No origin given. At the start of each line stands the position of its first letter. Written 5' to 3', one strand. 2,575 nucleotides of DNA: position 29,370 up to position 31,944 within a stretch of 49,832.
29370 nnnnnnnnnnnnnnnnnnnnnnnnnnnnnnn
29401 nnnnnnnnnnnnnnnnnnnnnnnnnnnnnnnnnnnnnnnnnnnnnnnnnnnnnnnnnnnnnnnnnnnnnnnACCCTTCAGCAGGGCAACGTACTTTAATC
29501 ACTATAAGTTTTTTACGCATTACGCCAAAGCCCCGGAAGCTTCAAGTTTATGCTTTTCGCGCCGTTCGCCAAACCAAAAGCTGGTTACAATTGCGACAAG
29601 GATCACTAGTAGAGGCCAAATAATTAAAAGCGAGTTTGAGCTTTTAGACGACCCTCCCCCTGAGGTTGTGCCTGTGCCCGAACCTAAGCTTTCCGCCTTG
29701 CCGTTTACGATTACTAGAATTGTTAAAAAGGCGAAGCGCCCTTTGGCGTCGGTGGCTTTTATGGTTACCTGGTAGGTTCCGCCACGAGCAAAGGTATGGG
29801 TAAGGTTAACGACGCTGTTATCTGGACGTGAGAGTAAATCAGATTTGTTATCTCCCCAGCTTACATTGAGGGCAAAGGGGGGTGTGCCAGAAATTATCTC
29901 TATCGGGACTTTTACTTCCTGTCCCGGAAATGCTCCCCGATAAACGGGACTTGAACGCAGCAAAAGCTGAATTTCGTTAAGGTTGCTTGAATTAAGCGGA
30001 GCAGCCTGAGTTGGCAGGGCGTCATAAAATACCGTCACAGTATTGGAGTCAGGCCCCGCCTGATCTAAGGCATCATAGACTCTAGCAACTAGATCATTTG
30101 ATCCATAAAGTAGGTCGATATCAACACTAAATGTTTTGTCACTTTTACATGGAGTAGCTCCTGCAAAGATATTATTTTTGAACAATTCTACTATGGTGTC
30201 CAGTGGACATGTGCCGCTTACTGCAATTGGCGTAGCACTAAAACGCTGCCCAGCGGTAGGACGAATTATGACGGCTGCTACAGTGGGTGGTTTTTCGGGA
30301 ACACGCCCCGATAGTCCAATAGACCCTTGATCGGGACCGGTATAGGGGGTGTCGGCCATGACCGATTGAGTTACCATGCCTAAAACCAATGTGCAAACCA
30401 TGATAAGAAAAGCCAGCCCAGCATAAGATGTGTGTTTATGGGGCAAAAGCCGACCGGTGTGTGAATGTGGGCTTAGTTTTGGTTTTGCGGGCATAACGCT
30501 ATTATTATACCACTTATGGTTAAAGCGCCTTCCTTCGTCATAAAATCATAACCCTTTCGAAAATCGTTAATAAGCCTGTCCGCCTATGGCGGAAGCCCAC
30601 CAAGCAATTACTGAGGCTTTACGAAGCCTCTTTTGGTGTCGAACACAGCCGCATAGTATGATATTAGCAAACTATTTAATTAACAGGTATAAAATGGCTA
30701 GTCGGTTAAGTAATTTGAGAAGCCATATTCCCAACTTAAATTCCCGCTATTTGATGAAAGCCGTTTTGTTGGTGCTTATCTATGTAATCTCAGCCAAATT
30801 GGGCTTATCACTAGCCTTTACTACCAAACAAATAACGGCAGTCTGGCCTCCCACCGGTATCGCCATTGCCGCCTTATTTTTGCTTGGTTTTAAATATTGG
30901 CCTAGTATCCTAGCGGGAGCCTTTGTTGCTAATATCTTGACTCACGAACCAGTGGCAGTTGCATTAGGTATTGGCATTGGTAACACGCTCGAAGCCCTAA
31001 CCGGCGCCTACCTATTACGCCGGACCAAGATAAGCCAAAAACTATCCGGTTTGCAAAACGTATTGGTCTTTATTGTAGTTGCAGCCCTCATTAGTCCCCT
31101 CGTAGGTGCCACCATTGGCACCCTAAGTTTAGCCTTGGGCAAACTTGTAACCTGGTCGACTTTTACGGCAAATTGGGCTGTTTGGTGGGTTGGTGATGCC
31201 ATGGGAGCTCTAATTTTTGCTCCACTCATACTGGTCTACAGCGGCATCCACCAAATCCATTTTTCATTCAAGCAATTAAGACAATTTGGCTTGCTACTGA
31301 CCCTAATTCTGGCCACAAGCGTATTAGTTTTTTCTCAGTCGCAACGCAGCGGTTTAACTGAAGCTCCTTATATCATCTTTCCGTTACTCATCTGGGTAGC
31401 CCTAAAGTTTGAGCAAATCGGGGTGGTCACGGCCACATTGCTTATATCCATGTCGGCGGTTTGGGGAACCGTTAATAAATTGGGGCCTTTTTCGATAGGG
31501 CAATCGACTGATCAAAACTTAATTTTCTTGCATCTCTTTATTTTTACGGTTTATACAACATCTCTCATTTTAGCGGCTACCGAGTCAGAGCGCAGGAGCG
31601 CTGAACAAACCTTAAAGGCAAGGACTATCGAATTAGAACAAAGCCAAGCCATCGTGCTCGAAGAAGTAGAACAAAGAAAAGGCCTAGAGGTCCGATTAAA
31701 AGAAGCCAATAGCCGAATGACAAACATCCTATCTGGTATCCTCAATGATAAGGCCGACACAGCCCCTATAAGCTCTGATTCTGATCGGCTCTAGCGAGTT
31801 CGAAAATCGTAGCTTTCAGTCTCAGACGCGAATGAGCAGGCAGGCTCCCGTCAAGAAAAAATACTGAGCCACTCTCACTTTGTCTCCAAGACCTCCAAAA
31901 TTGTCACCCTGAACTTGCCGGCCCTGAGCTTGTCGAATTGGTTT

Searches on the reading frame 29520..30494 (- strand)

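Call 26: search_protein_families(library=pfam, proteins=[window:29520-30494:-])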
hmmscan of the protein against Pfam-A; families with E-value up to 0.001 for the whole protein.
window:29520-30494:- (324 aa): 2 families
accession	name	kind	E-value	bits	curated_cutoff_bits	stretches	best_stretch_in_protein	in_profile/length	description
PF00801.26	PKD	-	0.00037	20.9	23.5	1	214-253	37-71/80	PKD domain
PF18911.6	PKD_4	-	0.00041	20.8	27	1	226-252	47-73/85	PKD domain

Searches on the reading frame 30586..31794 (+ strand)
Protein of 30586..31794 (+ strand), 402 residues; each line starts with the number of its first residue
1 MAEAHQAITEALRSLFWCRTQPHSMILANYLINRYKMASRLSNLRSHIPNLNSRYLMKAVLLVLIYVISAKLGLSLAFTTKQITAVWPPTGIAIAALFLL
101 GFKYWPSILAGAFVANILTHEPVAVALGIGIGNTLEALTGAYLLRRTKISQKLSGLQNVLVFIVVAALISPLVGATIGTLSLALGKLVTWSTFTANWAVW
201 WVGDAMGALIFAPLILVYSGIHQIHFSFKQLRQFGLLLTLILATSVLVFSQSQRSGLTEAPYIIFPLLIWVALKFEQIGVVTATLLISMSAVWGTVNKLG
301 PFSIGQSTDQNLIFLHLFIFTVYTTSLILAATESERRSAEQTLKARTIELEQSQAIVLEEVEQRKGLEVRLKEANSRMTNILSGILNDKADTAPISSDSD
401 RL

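Call 26: search_protein_families(library=pfam, proteins=[window:30586-31794:+])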
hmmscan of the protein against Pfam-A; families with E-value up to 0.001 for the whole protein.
window:30586-31794:+ (402 aa): 1 family
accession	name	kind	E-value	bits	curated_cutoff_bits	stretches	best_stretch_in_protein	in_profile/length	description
PF05231.19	MASE1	-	2.4e-44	152.1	29.8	1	60-337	3-299/299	MASE1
